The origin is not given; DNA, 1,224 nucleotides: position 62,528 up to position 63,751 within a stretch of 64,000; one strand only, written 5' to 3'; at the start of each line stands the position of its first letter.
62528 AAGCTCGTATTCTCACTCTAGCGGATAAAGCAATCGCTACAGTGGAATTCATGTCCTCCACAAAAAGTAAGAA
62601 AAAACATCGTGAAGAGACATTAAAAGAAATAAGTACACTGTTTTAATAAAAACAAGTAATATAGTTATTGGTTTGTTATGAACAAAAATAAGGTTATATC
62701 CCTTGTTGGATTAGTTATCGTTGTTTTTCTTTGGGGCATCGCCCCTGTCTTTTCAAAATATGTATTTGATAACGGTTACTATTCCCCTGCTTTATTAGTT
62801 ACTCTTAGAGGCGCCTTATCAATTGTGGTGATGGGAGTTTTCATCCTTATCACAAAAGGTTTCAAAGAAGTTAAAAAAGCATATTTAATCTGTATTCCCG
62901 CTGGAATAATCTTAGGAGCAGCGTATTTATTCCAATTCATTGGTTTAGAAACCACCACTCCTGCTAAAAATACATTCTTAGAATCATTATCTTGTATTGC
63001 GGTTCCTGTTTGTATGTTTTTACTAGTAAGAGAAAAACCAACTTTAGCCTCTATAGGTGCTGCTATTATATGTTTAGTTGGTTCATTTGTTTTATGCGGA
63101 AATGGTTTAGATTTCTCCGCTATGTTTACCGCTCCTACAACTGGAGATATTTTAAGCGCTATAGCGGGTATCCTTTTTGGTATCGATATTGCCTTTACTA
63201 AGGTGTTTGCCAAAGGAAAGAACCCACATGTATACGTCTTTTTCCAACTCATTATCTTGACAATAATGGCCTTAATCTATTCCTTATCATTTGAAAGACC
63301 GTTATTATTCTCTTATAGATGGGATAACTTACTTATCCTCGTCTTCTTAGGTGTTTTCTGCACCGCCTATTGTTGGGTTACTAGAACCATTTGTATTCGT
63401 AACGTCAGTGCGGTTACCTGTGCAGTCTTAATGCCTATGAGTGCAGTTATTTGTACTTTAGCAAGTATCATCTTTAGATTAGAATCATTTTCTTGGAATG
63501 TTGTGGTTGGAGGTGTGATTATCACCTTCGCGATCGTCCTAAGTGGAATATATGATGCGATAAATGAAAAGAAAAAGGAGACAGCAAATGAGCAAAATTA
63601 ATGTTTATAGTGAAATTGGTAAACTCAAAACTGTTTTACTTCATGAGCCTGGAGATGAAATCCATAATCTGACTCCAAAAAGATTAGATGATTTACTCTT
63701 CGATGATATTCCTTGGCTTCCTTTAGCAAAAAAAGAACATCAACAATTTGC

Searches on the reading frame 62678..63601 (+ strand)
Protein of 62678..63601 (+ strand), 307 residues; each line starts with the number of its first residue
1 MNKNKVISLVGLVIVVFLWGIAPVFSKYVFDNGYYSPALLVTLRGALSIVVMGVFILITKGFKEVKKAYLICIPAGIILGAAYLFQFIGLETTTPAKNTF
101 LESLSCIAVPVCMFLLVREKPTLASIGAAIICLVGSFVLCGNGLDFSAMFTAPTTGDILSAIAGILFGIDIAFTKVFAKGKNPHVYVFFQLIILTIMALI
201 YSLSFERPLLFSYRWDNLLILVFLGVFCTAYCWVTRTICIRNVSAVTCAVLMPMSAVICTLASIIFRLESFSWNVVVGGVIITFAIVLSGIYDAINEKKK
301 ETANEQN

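Call 46: find_encoding_contigs(protein=window:62678-63601:+, flank=10000, max_places=1)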
Protein window:62678-63601:+ (307 aa): 23 contigs read that carry it; 1 place shown.
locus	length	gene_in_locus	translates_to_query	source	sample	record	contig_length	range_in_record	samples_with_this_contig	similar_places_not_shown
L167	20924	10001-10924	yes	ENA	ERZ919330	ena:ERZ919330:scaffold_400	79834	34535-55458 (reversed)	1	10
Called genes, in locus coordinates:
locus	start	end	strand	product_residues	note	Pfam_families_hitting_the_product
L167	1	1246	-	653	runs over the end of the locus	-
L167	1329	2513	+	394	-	-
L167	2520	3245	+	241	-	PF00205:TPP_enzyme_M (faint), PF02146:SIR2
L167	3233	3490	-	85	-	-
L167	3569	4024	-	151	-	PF00383:dCMP_cyt_deam_1, PF14437:MafB19-deam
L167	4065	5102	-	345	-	PF13579:Glyco_trans_4_4 (weak), PF13439:Glyco_transf_4, PF00534:Glycos_transf_1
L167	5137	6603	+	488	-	PF01523:PmbA_TldD_1st, PF19290:PmbA_TldD_2nd, PF19289:PmbA_TldD_3rd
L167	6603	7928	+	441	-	PF19290:PmbA_TldD_2nd, PF19289:PmbA_TldD_3rd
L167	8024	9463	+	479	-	PF03448:MgtE_N, PF00571:CBS, PF01769:MgtE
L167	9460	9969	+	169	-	PF01966:HD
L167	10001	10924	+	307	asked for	PF00892:EamA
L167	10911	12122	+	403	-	PF02274:ADI, PF19420:DDAH_eukar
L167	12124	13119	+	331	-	PF02729:OTCace_N, PF00185:OTCace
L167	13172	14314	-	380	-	-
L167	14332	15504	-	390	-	PF00465:Fe-ADH, PF13685:Fe-ADH_2, PF25137:ADH_Fe_C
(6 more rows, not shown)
